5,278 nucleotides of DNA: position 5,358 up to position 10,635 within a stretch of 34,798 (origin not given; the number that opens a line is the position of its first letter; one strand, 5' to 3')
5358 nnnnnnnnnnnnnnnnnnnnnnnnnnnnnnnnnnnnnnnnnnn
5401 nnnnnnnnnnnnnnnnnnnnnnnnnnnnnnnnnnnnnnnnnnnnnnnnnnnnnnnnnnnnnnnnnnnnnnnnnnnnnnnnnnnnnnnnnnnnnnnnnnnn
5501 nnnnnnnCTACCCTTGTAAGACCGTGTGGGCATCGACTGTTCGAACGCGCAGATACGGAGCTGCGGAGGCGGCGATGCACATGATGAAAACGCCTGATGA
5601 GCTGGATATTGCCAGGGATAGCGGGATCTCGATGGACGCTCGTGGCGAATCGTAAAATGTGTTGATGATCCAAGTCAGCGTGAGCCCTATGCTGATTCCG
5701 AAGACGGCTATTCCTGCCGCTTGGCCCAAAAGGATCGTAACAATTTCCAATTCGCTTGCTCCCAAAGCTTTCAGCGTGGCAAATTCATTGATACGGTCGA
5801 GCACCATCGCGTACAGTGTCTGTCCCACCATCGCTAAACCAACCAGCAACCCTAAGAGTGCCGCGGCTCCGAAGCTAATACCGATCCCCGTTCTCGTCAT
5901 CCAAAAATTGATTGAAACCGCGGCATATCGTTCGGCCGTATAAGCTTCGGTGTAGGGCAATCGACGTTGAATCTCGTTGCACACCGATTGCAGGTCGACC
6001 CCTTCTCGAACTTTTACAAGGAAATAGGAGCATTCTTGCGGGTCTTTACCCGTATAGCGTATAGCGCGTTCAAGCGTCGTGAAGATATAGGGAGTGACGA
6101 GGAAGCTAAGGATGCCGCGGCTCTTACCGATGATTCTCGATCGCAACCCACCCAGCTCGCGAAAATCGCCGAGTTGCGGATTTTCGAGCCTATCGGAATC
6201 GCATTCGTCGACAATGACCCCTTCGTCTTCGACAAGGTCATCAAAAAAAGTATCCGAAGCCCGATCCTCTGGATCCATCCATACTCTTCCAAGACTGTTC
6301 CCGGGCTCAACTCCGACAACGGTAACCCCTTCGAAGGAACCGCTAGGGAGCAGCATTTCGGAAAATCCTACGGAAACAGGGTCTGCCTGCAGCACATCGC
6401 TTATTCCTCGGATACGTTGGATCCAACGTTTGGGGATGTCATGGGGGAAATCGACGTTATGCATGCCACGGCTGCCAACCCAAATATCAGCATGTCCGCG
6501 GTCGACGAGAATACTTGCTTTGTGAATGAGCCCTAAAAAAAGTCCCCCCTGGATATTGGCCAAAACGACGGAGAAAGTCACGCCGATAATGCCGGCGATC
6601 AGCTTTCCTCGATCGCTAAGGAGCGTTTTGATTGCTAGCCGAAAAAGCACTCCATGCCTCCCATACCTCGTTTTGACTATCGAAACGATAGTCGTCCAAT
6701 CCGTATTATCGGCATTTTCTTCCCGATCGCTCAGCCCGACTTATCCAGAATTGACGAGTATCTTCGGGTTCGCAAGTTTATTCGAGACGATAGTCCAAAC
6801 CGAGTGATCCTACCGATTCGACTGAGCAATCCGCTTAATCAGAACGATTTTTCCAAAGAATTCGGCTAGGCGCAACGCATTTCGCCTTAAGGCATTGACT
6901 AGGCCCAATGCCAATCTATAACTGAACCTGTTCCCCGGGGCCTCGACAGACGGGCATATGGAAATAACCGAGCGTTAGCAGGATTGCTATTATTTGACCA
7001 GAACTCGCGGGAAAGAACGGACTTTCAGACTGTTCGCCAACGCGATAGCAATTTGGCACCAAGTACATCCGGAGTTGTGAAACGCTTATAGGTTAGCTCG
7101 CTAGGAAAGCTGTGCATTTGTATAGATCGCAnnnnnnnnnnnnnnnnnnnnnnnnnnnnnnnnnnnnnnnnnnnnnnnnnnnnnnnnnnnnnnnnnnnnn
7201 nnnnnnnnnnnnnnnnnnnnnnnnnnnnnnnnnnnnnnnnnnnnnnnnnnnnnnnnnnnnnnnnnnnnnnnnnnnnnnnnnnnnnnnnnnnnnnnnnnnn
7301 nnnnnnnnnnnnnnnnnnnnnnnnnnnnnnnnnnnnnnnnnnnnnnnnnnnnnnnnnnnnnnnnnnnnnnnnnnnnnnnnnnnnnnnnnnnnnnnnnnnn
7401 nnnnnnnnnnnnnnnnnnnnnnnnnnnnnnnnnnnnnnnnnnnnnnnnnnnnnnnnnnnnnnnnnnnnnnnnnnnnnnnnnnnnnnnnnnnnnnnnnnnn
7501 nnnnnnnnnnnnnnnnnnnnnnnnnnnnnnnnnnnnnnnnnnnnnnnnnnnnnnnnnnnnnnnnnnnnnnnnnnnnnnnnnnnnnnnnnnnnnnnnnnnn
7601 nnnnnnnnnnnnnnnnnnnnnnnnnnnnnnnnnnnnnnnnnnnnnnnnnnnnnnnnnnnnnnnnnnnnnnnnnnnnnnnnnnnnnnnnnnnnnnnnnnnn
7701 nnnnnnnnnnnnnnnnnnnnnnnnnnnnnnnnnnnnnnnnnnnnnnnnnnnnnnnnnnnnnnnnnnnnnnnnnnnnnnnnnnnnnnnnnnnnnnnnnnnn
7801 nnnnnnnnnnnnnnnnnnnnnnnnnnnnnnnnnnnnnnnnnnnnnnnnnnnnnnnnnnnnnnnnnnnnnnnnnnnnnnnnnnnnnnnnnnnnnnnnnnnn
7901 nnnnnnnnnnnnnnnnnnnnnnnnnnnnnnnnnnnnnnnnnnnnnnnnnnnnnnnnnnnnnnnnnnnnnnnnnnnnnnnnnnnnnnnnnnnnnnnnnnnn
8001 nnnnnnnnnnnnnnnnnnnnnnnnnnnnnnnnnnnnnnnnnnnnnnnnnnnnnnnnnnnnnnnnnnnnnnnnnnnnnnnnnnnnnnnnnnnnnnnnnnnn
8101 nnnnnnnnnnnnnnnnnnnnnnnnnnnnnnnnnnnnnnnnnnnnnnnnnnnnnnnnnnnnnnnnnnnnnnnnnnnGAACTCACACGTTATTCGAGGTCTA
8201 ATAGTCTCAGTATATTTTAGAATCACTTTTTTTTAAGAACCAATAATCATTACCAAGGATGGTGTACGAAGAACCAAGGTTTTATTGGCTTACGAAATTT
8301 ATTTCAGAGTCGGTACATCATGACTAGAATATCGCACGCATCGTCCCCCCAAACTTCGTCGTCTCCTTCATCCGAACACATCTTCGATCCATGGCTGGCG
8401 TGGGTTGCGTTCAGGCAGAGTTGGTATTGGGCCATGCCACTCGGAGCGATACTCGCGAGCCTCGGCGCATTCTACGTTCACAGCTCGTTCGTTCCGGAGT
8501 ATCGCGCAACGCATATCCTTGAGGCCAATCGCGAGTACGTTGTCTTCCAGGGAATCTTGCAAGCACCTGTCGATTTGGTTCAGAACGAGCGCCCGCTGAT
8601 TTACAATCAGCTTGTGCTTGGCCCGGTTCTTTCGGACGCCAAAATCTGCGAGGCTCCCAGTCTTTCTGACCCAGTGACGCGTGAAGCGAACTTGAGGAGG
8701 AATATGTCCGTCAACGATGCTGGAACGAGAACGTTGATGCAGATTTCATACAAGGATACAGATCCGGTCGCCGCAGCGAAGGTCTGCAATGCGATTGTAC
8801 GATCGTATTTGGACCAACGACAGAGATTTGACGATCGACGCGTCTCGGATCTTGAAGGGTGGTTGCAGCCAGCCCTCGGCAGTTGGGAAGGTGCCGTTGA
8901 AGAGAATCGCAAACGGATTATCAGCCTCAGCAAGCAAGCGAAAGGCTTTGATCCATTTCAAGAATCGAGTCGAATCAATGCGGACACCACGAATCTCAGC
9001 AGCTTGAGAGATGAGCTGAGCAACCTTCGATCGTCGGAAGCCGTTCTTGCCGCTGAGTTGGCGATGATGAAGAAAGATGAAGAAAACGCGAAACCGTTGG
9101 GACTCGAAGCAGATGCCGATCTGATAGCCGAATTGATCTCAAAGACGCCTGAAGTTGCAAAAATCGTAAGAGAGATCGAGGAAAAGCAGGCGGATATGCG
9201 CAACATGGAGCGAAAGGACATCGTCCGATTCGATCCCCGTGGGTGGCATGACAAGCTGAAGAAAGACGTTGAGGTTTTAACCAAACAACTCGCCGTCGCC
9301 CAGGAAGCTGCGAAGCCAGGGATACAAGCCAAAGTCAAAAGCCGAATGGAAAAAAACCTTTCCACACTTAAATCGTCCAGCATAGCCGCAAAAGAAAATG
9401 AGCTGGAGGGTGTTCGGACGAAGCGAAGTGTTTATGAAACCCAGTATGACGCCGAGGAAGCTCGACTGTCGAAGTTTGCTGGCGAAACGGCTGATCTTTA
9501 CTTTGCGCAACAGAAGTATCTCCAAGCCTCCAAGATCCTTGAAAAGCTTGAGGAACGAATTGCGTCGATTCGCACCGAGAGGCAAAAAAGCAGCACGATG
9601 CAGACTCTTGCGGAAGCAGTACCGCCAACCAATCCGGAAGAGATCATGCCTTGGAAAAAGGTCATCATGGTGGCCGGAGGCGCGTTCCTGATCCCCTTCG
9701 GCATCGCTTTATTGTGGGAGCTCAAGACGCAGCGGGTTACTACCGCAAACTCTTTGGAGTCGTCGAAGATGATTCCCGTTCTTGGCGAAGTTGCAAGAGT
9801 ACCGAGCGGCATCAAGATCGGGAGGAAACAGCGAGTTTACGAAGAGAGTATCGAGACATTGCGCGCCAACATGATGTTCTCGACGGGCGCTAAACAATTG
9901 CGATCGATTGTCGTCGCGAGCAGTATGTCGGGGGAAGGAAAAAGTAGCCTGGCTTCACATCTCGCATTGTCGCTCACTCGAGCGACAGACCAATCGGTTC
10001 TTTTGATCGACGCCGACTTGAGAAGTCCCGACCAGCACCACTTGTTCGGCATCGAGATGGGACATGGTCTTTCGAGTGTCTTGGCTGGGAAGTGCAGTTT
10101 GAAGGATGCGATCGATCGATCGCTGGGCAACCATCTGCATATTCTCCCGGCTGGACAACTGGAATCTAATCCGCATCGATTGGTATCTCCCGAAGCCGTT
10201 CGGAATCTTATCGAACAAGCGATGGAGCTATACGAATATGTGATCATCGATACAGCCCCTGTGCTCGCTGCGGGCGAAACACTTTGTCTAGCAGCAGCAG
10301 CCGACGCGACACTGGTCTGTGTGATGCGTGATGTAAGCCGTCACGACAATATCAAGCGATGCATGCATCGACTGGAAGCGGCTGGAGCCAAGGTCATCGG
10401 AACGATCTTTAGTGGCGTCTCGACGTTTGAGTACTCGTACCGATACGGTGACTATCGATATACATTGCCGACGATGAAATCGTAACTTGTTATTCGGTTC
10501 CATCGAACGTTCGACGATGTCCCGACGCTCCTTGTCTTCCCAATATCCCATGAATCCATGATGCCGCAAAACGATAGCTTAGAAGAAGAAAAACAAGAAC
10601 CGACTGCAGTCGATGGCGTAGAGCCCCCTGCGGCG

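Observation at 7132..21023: Exosortase/EpsI glycan module with a rearranged, fused and partly missing gene set in a planctomycete-like background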

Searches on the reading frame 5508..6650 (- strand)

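Call 6: search_protein_families(library=ncbifam, proteins=[window:5508-6650:-], max_evalue=0.00001)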
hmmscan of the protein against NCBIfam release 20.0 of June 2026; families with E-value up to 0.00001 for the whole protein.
window:5508-6650:- (380 aa): 2 families
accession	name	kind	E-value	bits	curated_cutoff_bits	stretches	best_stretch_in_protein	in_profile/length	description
TIGR01185.1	devC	equivalog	3.2e-21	75.8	290.35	1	5-361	3-359/380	ABC transporter permease DevC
TIGR03434.1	ADOP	subfamily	6.7e-09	34.4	622.3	1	220-379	644-801/803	ADOP family duplicated permease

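Call 17: search_protein_families(library=pfam, proteins=[window:5508-6650:-], max_evalue=0.01)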
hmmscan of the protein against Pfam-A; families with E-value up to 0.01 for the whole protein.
window:5508-6650:- (380 aa): 1 family
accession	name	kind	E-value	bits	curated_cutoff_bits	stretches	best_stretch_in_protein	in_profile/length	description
PF02687.27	FtsX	-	1e-12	48.6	25.5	1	262-372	2-118/120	FtsX-like permease C-terminal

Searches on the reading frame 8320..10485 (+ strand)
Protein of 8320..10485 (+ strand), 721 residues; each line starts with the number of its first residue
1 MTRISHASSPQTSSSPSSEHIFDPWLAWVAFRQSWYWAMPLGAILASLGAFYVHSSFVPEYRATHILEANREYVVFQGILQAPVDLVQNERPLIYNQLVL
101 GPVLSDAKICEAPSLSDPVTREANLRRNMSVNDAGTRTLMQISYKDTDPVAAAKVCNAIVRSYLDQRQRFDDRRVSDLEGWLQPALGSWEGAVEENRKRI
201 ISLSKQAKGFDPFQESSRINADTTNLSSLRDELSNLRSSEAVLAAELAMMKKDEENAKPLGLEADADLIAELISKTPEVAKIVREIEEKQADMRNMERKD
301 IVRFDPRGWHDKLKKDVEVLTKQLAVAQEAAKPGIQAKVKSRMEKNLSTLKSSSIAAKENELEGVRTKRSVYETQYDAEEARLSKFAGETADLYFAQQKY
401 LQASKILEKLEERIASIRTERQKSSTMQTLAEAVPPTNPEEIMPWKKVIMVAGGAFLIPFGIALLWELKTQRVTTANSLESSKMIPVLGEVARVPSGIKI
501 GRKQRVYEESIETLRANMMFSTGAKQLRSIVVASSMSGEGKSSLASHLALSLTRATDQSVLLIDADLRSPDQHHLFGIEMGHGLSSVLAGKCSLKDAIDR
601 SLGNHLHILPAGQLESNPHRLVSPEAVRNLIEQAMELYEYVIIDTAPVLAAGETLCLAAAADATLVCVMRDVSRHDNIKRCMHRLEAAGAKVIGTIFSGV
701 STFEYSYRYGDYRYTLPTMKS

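Call 3: search_protein_families(library=ncbifam, proteins=[window:8320-10485:+], max_evalue=0.001)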
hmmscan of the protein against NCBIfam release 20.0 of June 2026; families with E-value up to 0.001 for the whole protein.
window:8320-10485:+ (721 aa): 16 families
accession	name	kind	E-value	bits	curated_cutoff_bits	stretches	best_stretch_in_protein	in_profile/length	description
TIGR01007.1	eps_fam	subfamily_domain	3.6e-36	124.6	108.05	1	510-712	2-203/204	polysaccharide biosynthesis tyrosine autokinase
NF007350.0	PRK09841.1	equivalog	4.9e-34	117.5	1248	1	505-716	509-722/726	tyrosine-protein kinase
TIGR03029.1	EpsG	equivalog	1.6e-32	112.8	313.8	1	509-697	85-272/274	chain length determinant protein tyrosine kinase EpsG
TIGR03018.1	pepcterm_TyrKin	hypoth_equivalog_domain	1.9e-32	112.3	230.65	1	523-688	31-199/207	XrtA-associated tyrosine autokinase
NF008568.0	PRK11519.1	equivalog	5.4e-30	104.2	1068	1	506-715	505-714/720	tyrosine-protein kinase Wzc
TIGR01005.1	eps_transp_fam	subfamily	1.2e-24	86.6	411.7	1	506-712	525-731/754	exopolysaccharide transport protein family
TIGR01969.1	minD_arch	subfamily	2.1e-15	56.6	201.75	1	528-700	1-170/251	cell division ATPase MinD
TIGR03007.1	pepcterm_ChnLen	equivalog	2.6e-15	55.6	278.85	1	124-497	108-466/498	XrtA system polysaccharide chain length determinant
TIGR01968.1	minD_bact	equivalog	1.4e-13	50.8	212.9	1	529-690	3-163/261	septum site-determining protein MinD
TIGR03017.1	EpsF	equivalog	9.1e-09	34.5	422.75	1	125-491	119-443/444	chain length determinant protein EpsF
TIGR03371.1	cellulose_yhjQ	equivalog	3.7e-08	33.2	157.85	1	529-688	3-164/246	cellulose biosynthesis protein BcsQ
NF041546.1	ParA_partition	equivalog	1.6e-06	27.9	180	0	530-566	2-37/203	ParA family partition ATPase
NF041136.1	MrpORP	equivalog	1.2e-05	24.8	450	1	529-580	7-57/365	iron-sulfur cluster carrier protein MrpORP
TIGR03815.1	CpaE_hom_Actino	equivalog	5.3e-05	22.5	154.45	1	528-673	112-257/340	septum site-determining protein Ssd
NF008079.0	PRK10818.1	equivalog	0.00012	21.5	508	1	528-677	3-152/270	septum site-determining protein MinD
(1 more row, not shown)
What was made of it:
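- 8320..10485 (+): Wzc-like polysaccharide co-polymerase fused to a BY tyrosine autokinase, with a Tyr-rich C-terminal tail. The XrtA-specific models TIGR03007 and TIGR03018 are below cutoff (call 3).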

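Call 4: search_protein_families(library=pfam, proteins=[window:8320-10485:+], max_evalue=0.001)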
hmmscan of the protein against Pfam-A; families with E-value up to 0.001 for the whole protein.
window:8320-10485:+ (721 aa): 3 families
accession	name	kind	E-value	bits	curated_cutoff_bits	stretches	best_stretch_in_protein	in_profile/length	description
PF13614.12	AAA_31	-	2e-10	41.3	27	1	528-671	2-150/177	AAA domain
PF01656.29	CbiA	-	7.6e-07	29.6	25.4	1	530-677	1-54/125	CobQ/CobB/MinD/ParA nucleotide binding domain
PF10609.15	ParA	-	6.6e-06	26.2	27.1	1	529-580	5-55/246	NUBPL iron-transfer P-loop NTPase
